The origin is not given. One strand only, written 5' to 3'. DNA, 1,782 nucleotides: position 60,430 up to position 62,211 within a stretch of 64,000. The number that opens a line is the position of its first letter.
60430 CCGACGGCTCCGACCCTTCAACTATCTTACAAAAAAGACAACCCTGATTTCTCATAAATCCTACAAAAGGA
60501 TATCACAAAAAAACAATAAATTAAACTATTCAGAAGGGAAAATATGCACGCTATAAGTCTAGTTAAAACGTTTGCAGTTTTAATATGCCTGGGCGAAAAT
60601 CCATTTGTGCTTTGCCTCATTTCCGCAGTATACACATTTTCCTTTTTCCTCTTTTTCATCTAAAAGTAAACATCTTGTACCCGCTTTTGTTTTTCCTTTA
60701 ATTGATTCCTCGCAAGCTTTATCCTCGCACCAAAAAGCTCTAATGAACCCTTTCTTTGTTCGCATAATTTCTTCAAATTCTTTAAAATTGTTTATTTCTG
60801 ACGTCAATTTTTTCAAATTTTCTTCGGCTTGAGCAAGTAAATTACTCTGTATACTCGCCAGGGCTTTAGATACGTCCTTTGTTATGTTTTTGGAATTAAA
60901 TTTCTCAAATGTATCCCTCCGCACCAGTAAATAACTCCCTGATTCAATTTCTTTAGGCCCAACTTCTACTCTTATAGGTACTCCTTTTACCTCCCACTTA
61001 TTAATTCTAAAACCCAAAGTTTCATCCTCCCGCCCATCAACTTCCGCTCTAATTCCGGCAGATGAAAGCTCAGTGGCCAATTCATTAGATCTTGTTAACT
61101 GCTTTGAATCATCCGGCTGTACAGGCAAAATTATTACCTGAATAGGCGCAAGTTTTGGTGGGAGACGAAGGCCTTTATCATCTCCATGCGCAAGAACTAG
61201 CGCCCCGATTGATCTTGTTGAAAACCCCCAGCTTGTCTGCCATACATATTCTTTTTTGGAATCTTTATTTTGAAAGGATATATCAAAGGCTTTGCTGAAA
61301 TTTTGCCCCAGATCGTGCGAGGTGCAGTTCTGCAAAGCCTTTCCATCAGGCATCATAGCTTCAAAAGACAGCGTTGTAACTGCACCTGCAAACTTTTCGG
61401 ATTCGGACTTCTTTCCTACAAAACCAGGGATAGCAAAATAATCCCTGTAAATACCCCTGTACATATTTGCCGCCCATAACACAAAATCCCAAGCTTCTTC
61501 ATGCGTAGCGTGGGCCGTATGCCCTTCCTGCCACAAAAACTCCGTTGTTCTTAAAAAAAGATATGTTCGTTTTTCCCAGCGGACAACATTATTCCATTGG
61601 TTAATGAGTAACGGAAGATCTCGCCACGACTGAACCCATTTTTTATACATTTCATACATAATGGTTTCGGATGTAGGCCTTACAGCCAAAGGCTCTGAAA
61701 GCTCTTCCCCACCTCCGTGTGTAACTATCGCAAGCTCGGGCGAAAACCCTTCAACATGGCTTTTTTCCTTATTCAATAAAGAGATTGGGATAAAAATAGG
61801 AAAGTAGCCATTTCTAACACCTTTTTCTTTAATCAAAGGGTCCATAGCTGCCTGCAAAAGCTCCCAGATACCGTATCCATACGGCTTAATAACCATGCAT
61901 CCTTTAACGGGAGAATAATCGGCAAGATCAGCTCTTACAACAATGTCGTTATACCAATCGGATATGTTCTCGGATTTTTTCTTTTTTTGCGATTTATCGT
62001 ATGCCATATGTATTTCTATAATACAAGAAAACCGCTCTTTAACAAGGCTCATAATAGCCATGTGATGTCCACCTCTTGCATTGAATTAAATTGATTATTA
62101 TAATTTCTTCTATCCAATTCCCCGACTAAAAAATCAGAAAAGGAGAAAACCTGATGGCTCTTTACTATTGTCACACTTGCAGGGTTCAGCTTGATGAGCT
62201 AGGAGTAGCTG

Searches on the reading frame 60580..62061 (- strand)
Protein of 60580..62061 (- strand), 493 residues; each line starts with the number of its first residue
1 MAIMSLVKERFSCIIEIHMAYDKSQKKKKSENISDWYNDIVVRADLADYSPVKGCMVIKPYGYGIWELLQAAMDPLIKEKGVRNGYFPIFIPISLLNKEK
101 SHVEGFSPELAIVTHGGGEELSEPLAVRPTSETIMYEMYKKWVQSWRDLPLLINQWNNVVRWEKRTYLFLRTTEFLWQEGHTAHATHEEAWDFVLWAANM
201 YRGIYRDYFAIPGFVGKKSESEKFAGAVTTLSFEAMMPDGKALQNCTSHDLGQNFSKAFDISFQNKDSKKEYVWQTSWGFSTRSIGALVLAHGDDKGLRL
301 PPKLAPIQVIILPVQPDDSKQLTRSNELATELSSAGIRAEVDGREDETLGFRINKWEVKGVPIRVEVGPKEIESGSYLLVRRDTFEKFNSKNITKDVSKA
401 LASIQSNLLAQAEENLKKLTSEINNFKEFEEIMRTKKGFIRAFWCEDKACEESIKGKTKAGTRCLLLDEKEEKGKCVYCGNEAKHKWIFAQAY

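Call 78: search_protein_families(library=pfam, proteins=[window:60580-62061:-], max_evalue=0.001)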
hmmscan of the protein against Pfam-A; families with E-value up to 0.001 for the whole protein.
window:60580-62061:- (493 aa): 3 families
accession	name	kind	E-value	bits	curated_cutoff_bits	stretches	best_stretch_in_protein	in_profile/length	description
PF00587.30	tRNA-synt_2b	-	6.4e-20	72.4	29.3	1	121-289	7-176/179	tRNA synthetase class II core domain (G, H, P, S and T)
PF03129.25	HGTP_anticodon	-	1.5e-18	67.2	21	1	308-388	1-80/94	Anticodon binding domain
PF09180.16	ProRS-C_1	-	2.2e-18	66.6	31.5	1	426-493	1-71/71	Prolyl-tRNA synthetase, C-terminal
